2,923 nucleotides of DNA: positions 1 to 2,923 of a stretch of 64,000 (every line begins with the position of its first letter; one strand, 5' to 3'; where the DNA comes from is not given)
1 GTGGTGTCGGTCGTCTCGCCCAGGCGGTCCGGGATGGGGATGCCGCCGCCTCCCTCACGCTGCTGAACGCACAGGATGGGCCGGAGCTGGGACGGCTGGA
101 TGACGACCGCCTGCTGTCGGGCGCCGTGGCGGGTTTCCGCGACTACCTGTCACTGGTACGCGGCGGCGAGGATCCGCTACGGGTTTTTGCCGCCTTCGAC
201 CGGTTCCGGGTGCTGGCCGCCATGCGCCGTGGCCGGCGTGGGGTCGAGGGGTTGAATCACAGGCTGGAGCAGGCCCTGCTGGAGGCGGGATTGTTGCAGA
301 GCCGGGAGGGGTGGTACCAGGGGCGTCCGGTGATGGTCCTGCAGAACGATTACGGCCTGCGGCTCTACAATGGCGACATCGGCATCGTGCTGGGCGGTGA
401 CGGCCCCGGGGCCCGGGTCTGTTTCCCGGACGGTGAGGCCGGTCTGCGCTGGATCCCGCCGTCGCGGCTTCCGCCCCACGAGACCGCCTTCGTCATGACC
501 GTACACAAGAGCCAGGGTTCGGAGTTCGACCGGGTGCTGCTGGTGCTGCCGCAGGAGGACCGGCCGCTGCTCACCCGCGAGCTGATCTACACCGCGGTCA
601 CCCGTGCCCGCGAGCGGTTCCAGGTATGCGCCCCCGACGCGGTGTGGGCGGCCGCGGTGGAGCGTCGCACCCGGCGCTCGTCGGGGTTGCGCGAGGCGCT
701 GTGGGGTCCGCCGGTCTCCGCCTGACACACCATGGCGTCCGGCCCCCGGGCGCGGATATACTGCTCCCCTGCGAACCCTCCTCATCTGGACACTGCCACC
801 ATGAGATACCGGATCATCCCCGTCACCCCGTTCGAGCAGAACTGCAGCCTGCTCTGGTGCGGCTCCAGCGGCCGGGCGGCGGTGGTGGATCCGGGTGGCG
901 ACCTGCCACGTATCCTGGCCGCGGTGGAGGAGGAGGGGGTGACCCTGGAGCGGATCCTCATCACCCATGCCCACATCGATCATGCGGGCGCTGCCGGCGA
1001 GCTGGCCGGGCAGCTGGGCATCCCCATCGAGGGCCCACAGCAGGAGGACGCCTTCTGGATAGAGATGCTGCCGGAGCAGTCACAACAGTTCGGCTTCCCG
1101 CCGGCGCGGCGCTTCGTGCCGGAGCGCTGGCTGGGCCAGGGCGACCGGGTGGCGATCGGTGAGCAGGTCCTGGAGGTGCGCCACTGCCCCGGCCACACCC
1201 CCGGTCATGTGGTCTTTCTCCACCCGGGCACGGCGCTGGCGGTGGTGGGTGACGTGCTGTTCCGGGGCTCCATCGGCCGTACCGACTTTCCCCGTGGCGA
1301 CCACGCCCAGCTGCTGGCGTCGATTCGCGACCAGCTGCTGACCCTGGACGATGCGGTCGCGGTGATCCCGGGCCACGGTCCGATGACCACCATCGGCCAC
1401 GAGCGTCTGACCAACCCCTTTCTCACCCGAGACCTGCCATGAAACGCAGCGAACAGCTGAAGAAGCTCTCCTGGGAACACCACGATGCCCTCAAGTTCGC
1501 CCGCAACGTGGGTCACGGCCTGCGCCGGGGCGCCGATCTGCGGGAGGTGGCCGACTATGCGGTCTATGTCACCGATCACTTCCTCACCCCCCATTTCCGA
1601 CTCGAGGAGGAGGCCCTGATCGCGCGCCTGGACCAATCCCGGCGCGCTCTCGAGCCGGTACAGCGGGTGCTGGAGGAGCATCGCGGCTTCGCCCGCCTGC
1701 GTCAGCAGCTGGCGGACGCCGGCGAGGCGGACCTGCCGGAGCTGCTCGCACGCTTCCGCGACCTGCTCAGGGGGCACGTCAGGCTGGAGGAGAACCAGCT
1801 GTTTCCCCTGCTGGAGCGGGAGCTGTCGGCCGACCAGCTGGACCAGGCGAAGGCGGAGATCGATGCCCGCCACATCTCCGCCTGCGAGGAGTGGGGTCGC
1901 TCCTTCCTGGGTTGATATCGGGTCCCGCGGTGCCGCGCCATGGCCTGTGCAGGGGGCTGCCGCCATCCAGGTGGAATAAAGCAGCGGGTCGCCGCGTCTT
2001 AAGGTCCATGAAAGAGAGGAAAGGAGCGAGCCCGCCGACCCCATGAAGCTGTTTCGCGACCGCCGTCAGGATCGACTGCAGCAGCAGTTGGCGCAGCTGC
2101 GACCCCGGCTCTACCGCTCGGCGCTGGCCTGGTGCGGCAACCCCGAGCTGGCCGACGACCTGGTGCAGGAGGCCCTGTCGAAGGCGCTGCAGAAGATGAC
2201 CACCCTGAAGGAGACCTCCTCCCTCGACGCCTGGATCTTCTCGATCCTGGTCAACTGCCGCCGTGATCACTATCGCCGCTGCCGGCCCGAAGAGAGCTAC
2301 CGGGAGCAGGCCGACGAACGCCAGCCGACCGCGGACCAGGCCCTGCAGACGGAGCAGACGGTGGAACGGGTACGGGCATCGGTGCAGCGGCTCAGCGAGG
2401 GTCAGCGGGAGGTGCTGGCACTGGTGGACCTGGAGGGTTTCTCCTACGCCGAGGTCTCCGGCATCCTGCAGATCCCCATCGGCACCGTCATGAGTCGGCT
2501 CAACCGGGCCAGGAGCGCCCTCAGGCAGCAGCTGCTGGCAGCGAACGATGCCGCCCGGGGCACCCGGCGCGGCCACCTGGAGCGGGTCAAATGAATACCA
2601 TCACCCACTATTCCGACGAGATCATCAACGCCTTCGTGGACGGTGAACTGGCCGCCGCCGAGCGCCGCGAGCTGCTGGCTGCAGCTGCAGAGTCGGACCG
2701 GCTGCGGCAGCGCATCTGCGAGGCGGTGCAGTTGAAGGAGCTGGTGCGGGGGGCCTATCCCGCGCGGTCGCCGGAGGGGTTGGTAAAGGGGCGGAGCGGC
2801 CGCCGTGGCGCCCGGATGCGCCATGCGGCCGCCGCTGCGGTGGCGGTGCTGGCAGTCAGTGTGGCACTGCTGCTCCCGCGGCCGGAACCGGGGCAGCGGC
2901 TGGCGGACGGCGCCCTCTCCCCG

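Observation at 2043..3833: ECF sigma / anti-sigma pair whose extracytoplasmic sensor is a DsrE-like domain, followed by a secreted DsrE-like paralogue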

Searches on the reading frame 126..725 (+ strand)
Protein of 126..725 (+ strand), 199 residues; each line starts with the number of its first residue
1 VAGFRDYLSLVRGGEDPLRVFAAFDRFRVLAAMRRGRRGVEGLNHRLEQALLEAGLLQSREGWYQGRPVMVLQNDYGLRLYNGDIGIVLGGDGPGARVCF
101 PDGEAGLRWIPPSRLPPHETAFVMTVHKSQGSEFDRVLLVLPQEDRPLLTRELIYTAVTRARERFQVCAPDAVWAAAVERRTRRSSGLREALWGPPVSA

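Call 3: search_protein_families(library=pfam, proteins=[window:126-725:+], max_evalue=0.01)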
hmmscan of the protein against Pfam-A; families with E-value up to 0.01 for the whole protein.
window:126-725:+ (199 aa): 4 families
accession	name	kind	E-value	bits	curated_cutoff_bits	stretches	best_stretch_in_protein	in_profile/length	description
PF13538.12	UvrD_C_2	-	1.3e-14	54.2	27.4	1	121-164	2-48/52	UvrD-like helicase C-terminal domain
PF18335.7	SH3_13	-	4.7e-09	36.3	41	1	43-90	1-53/65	ATP-dependent RecD-like DNA helicase SH3 domain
PF01443.25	Viral_helicase1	-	4.2e-07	30.4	21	1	121-168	178-227/228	Viral superfamily 1 RNA helicase core domain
PF13361.12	UvrD_C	-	0.00032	20.7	25.6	1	121-165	287-343/350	UvrD-like helicase C-terminal domain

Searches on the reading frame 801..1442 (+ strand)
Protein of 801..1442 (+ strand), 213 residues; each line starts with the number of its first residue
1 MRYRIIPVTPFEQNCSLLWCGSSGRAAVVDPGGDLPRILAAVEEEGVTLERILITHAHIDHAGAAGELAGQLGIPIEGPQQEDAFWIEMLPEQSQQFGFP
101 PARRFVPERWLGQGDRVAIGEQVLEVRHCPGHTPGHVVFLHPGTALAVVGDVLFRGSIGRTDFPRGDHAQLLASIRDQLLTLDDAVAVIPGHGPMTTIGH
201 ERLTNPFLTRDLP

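Call 3: search_protein_families(library=pfam, proteins=[window:801-1442:+], max_evalue=0.01)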
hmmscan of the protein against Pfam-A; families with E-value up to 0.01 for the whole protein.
window:801-1442:+ (213 aa): 3 families
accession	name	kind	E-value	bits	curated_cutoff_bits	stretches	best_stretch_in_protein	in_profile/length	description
PF00753.33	Lactamase_B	-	3e-36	125.6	22.7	1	9-192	2-196/196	Metallo-beta-lactamase superfamily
PF12706.13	Lactamase_B_2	-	0.0081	16.2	27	1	28-70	4-52/200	Beta-lactamase superfamily domain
PF23023.1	Anti-Pycsar_Apyc1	-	0.009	15.9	50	0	11-72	18-77/250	Anti-Pycsar protein Apyc1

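Call 5: search_protein_families(library=ncbifam, proteins=[window:801-1442:+], max_evalue=0.1)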
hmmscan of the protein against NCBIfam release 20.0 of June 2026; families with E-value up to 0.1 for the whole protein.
window:801-1442:+ (213 aa): 37 families (the best 25 are shown)
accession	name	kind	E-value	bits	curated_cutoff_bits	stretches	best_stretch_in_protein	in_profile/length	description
TIGR03413.1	GSH_gloB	equivalog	3.6e-26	92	200.8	1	5-192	1-164/248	hydroxyacylglutathione hydrolase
NF040641.1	bifunc_ST_SDO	equivalog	8.5e-14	51.2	625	1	37-192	190-342/423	bifunctional sulfur transferase/dioxygenase Blh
NF007597.0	PRK10241.1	equivalog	3.2e-13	49.6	421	1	8-188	6-161/251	hydroxyacylglutathione hydrolase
NF041804.1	MBL_fold_SolJ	exception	2e-12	46.8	350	1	14-194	19-180/224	solanimycin biosynthesis MBL-fold hydrolase SolJ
NF012229.1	bla_class_B_core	domain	3.4e-12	46.7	100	1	32-140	32-137/139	metallo-beta-lactamase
NF033105.1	bla_subclass_B3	equivalog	1.8e-10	40.5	240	1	36-155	46-169/257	subclass B3 metallo-beta-lactamase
TIGR04558.1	SoxH_rel_PQQ_1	hypoth_equivalog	1e-06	28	300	1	101-197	127-218/285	quinoprotein relay system zinc metallohydrolase 1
NF012140.0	blaBJP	exception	1.9e-06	26.9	600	1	49-137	94-182/294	BJP family subclass B3 metallo-beta-lactamase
TIGR04559.1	SoxH_rel_PQQ_2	hypoth_equivalog_domain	6.3e-06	25.8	280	1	26-198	41-218/283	quinoprotein relay system zinc metallohydrolase 2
NF033106.1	blaL1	exception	1.3e-05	24.3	560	1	48-139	97-188/290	L1 family subclass B3 metallo-beta-lactamase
NF000287.1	SMB1_fam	exception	2.3e-05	23.9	400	1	50-183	84-222/280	SMB-1 family subclass B3 metallo-beta-lactamase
NF040644.1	blaPAM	exception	3.8e-05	22.9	615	1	46-139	90-186/287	PAM family subclass B3 metallo-beta-lactamase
NF047979.1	lactonase_AidB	equivalog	5.1e-05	22.7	360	1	38-156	80-210/271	AidB family quorum-quenching N-acyl homoserine lactonase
NF047896.1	blaMIM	exception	9.6e-05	21.9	640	1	36-139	93-201/306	MIM family subclass B3 metallo-beta-lactamase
NF053820.1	MBLfold_Strvi7410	exception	0.00016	21.2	525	1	93-139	140-186/343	Strvi_7410 family MBL fold metallo-hydrolase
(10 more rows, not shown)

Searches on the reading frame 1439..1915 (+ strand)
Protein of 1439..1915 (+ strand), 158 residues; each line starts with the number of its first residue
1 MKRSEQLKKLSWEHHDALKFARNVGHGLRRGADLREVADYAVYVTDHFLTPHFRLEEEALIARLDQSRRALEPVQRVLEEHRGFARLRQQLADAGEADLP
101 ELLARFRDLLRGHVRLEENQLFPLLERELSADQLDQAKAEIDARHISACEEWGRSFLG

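Call 3: search_protein_families(library=pfam, proteins=[window:1439-1915:+], max_evalue=0.01)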
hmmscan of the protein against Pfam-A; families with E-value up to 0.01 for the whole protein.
window:1439-1915:+ (158 aa): 1 family
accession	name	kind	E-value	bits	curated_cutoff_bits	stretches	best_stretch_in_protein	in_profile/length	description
PF01814.28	Hemerythrin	-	1e-10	42.6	25.3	1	13-125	9-127/127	Hemerythrin HHE cation binding domain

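Call 5: search_protein_families(library=ncbifam, proteins=[window:1439-1915:+], max_evalue=0.1)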
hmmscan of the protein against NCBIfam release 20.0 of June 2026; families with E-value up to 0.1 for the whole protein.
window:1439-1915:+ (158 aa): 3 families
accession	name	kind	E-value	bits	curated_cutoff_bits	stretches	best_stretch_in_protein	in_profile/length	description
NF053874.1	persist_PA2171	equivalog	0.0035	17.1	190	1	49-145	43-144/157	PA2171 family ribosome-binding persister protein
TIGR03652.1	FeS_repair_RIC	equivalog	0.0058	16.4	204.7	1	98-141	110-153/216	iron-sulfur cluster repair di-iron protein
NF041614.1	FeSrepair_DnrN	equivalog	0.0076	16.5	300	0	89-128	43-82/157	iron-sulfur cluster repair protein DnrN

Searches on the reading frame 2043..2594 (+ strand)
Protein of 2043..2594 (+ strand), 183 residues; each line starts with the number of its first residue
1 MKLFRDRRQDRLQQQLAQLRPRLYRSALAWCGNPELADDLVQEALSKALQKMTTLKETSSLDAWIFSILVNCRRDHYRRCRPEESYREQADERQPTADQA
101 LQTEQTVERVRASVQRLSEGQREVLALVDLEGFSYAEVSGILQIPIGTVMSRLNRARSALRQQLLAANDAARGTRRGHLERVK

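Call 3: search_protein_families(library=pfam, proteins=[window:2043-2594:+], max_evalue=0.01)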
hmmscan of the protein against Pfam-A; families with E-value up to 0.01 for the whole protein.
window:2043-2594:+ (183 aa): 6 families
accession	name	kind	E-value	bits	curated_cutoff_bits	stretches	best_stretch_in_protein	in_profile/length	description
PF08281.18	Sigma70_r4_2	-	2e-14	53.4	25.7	1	109-160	3-54/54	Sigma-70, region 4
PF04542.20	Sigma70_r2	-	1.4e-12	47.6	24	1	18-79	4-67/71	Sigma-70 region 2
PF04545.22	Sigma70_r4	-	3.8e-10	39.6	24.1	1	115-162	3-50/50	Sigma-70, region 4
PF22029.2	PhyR_sigma2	-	4.9e-06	26.9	27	1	21-69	6-54/55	Sigma2 domain of PhyR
PF07638.17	Sigma70_ECF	-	1.2e-05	25.7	21.1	1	68-164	86-183/185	ECF sigma factor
PF22233.2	PhyR_sigma-like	-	0.0084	16.3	27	0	121-162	8-49/50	Response regulator PhyR, sigma-like domain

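Call 5: search_protein_families(library=ncbifam, proteins=[window:2043-2594:+], max_evalue=0.1)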
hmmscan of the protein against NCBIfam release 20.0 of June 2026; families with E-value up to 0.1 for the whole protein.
window:2043-2594:+ (183 aa): 97 families (the best 25 are shown)
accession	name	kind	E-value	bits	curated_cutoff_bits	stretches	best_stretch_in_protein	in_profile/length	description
NF009164.0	PRK12511.1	equivalog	3.5e-32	111.4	185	1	9-163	7-158/182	RNA polymerase sigma factor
NF058625.1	sigma_PG0214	equivalog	9.6e-31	106.8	130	1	10-169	4-166/170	GFO_1088 family ECF-type sigma factor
TIGR02947.1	SigH_actino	hypoth_equivalog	2.1e-29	102.6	251.55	1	7-175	8-189/193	RNA polymerase sigma-70 factor, TIGR02947 family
NF009192.0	PRK12540.1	equivalog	5.7e-28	97.7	307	1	10-168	5-162/182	RNA polymerase sigma factor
TIGR02983.1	SigE-fam_strep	subfamily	3.2e-25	88.9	141.55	1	7-164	3-158/162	SigE family RNA polymerase sigma factor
NF009171.0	PRK12518.1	equivalog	2.7e-23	82.8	208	1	23-164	39-184/191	RNA polymerase sigma factor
TIGR02937.1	sigma70-ECF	superfamily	3e-23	82.3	42.9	1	12-164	3-165/165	sigma-70 family RNA polymerase sigma factor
NF007216.0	PRK09638.1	equivalog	6.1e-23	81.5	194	1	15-164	23-174/180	RNA polymerase sigma factor SigY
NF007225.0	PRK09643.1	equivalog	6.4e-23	81.5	190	1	13-172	30-190/204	RNA polymerase sigma factor SigM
NF009198.0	PRK12546.1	equivalog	6.5e-23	81.4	270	1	15-165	12-162/188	RNA polymerase sigma factor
TIGR02959.1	SigZ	equivalog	4.2e-22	78.8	168.65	1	35-167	20-151/170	RNA polymerase sigma factor SigZ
NF009185.0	PRK12533.1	equivalog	5.6e-22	78.5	248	1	24-170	43-199/231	RNA polymerase sigma factor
NF007215.0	PRK09637.1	equivalog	1.4e-21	77.4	212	1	33-166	24-156/181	RNA polymerase sigma factor SigZ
NF009170.0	PRK12517.1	subfamily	2e-21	76.3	197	1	8-173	21-184/188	RNA polymerase sigma factor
NF004113.0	PRK05602.1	equivalog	2.2e-21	76.4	208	1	5-170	40-207/211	RNA polymerase sigma factor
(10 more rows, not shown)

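Call 57: search_solved_structures(query=window:2043-2594:+, max_evalue=0.00001)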
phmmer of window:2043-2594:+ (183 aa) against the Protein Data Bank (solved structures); distinct sequences matched with E-value up to 0.00001: 20.
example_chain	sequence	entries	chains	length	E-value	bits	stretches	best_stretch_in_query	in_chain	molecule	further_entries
6jcy_F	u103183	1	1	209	1e-21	80.7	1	11-178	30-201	ECF RNA polymerase sigma factor SigH,ECF RNA polymerase sigma factor SigE,ECF RNA polymera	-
5zx2_F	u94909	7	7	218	3.7e-19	72.3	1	11-178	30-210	ECF RNA polymerase sigma factor SigH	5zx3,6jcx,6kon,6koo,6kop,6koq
5uxx_A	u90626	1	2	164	1e-15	61.1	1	12-164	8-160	RNA polymerase sigma factor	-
9m9d_F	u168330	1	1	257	3.2e-14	56.3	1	17-167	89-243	ECF RNA polymerase sigma factor SigE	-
9m9e_F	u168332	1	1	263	3.4e-14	56.2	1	17-167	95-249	ECF RNA polymerase sigma factor SigE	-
9m98_F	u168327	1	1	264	3.4e-14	56.2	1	17-167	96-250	ECF RNA polymerase sigma factor SigE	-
6in7_B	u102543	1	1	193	3.6e-14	56.1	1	31-164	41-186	RNA polymerase sigma-H factor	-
8z6g_B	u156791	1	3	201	3.7e-14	56.1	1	30-164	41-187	RNA polymerase sigma factor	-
5wuq_A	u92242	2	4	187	3.4e-12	49.7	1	12-164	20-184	ECF RNA polymerase sigma factor SigW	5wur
1or7_A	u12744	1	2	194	3.4e-11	46.5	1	38-162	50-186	RNA polymerase sigma-E factor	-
6jbq_F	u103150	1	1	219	4.6e-11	46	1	38-162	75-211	ECF RNA polymerase sigma-E factor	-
7qh5_A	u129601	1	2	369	3.8e-09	39.8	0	103-165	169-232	RNA polymerase sigma factor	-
5fgm_A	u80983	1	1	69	3.8e-09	39.8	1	110-164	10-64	ECF RNA polymerase sigma factor SigR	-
2q1z_A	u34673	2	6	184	6.8e-09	39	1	2-164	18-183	RpoE, ECF SigE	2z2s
4cxf_A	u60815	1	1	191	8.9e-09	38.6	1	27-164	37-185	RNA POLYMERASE SIGMA FACTOR CNRH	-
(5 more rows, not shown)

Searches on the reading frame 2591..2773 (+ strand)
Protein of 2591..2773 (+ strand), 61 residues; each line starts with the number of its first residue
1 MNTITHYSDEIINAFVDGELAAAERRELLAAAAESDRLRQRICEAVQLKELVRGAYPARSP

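Call 56: search_solved_structures(query=A4, max_evalue=10, show_alignments=3)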
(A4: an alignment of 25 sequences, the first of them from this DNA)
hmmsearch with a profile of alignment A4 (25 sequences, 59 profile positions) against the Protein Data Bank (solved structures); distinct sequences matched with E-value up to 10: 22.
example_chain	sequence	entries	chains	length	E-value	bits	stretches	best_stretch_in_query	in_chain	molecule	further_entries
4xa3_A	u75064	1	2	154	0.037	17.4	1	10-33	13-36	Gp7-MYH7(1361-1425)-Eb1 chimera protein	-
3mtu_E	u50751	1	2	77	0.054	16.9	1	10-33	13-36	Capsid assembly scaffolding protein,Tropomyosin alpha-1 chain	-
4iff_A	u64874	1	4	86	0.059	16.7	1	10-33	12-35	Fusion of phage phi29 Gp7 protein and Cell division protein FtsB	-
8z6g_A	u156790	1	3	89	0.078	16.3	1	9-40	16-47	Anti sigma-E RseA, N-terminal domain protein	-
6in7_A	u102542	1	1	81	0.079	16.3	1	7-40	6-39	Sigma factor AlgU negative regulatory protein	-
4xa1_A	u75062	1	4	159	0.086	16.2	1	10-33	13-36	Gp7-MYH7(1173-1238)-EB1 chimera protein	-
8f2m_F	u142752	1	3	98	0.089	16.2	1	10-33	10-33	Capsid assembly scaffolding protein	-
1no4_A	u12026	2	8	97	0.1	16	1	10-33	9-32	HEAD MORPHOGENESIS PROTEIN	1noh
5wod_A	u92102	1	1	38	0.13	15.6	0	22-38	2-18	38-mer peptide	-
6pf2_A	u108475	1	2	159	0.16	15.3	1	10-33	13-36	Myosin, heavy polypeptide 7, cardiac muscle, beta variant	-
5cj1_A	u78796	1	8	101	0.21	15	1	10-33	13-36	Gp7-MYH7-(1526-1571) chimera protein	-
5wjb_A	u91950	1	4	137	0.26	14.7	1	10-33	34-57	Capsid assembly scaffolding protein,Myosin-7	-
5wme_A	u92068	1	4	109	0.27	14.6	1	10-33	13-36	Capsid assembly scaffolding protein,Myosin-7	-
6pfp_A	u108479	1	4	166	0.29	14.5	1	10-33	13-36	Myosin-7 fused to GP7 and EB1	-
6yjd_A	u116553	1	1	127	0.3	14.5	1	10-33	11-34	Capsid assembly scaffolding protein,Prelamin-A/C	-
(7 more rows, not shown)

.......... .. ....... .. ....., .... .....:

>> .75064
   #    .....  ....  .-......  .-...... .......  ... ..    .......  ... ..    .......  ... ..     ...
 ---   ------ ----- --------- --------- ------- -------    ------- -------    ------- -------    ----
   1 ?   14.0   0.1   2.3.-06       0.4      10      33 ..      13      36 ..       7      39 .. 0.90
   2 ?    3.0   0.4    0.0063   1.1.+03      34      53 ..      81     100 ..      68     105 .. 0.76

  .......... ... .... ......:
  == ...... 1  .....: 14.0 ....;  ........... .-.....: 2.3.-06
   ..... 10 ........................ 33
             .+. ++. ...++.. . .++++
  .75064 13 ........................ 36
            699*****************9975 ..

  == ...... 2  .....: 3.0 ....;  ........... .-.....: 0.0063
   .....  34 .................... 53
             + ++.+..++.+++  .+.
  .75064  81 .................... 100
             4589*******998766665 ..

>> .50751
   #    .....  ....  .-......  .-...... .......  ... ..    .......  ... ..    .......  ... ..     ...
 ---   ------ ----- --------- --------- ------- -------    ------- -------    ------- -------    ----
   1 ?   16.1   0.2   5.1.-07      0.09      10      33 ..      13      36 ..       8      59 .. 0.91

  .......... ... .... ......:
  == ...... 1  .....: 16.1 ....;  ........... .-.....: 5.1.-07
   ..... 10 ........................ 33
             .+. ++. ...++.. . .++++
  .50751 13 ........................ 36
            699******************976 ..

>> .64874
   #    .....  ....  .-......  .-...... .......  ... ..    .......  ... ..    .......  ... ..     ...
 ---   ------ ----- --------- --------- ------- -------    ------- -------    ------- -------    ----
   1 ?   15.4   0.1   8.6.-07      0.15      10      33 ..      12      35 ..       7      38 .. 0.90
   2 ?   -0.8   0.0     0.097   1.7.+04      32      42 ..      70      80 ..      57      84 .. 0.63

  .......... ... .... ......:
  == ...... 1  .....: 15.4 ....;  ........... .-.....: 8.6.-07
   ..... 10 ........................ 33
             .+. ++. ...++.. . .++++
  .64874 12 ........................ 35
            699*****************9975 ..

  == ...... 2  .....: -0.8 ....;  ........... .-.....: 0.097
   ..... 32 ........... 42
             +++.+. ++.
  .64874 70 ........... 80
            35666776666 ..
